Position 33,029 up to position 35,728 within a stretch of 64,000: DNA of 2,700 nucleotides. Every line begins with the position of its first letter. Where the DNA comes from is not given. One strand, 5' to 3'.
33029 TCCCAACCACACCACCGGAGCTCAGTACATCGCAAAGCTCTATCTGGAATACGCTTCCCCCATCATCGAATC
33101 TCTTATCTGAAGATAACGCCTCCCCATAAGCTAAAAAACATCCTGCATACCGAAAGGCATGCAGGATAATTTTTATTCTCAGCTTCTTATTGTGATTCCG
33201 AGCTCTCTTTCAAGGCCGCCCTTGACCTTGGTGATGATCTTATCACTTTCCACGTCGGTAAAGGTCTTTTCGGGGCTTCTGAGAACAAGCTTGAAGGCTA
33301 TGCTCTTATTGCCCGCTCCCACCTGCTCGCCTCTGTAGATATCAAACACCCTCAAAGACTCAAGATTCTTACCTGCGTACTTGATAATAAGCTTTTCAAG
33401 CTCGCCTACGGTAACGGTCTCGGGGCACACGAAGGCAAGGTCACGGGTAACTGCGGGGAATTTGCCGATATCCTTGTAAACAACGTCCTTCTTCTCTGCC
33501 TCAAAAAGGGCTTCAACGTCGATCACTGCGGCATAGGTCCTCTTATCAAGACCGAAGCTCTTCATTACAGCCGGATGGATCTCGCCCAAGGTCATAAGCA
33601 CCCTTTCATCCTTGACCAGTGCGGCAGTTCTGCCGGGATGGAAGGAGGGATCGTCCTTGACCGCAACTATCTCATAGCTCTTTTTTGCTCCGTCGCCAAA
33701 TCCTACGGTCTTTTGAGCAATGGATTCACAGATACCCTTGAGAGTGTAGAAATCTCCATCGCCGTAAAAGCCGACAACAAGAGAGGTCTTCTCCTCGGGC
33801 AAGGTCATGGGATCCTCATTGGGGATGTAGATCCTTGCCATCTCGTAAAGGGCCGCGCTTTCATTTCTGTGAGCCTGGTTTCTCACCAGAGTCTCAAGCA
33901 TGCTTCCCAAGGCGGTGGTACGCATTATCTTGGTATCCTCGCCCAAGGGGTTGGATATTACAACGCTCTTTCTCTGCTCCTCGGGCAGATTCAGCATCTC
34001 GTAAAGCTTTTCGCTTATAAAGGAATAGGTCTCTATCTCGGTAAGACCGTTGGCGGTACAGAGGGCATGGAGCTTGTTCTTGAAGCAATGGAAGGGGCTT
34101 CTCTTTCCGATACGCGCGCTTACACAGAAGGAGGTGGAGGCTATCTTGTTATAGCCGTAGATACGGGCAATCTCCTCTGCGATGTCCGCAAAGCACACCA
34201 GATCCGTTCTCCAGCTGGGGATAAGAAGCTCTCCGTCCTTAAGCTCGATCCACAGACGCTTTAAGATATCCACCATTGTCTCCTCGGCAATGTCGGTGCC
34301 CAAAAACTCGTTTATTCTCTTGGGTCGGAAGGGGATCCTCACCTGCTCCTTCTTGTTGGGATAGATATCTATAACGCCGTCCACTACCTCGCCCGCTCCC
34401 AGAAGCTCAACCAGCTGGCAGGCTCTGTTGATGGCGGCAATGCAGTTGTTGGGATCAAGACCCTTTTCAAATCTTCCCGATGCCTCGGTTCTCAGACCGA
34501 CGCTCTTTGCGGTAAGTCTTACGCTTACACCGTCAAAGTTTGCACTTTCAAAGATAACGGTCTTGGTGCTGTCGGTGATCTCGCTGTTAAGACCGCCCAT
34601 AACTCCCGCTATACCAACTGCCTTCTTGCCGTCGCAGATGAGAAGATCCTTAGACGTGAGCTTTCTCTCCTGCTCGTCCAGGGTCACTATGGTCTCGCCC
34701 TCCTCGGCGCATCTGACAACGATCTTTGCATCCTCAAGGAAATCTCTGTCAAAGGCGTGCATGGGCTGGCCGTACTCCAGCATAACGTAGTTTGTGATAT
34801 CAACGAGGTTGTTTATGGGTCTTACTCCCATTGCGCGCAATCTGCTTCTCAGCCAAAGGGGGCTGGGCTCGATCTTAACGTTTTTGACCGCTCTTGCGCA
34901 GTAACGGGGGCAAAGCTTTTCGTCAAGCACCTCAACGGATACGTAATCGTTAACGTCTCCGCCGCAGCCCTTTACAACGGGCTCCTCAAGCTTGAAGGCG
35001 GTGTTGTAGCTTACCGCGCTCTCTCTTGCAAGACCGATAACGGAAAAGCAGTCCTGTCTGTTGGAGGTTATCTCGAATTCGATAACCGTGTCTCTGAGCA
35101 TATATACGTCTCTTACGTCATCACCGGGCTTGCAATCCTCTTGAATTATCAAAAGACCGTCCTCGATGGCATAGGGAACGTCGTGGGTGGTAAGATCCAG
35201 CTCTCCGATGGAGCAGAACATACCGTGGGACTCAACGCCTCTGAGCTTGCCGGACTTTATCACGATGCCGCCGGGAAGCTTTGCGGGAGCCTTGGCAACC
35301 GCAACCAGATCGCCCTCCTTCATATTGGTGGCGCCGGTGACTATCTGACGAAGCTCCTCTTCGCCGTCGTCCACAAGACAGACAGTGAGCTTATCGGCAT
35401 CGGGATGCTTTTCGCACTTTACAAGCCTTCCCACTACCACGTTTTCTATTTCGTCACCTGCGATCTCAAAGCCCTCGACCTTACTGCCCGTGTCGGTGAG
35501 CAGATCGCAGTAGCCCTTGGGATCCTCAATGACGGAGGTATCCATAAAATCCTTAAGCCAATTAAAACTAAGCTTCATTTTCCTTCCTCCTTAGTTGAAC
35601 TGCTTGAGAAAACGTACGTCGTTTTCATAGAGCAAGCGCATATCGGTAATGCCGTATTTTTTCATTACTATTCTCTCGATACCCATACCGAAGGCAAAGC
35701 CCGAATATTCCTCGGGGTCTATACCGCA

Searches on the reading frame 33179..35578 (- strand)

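Call 95: search_protein_families(library=pfam, proteins=[window:33179-35578:-], max_evalue=0.0001)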
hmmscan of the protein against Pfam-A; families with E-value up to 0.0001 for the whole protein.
window:33179-35578:- (799 aa): 5 families
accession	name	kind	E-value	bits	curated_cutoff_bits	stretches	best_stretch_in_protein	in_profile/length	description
PF03483.22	B3_4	-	1.2e-70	237.1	29.3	1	223-391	2-170/174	B3/4 domain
PF17759.6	tRNA_synthFbeta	-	2.2e-49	168.3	22.4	1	479-687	1-213/214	Phenylalanyl tRNA synthetase beta chain CLM domain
PF03147.19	FDX-ACB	-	2.5e-26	92.4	31.1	1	706-798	2-94/94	Ferredoxin-fold anticodon binding domain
PF01588.26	tRNA_bind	-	1.1e-20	74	27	1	47-132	1-77/96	Putative tRNA binding domain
PF03484.21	B5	-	7.3e-18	65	28.6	1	415-476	1-67/67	tRNA synthetase B5 domain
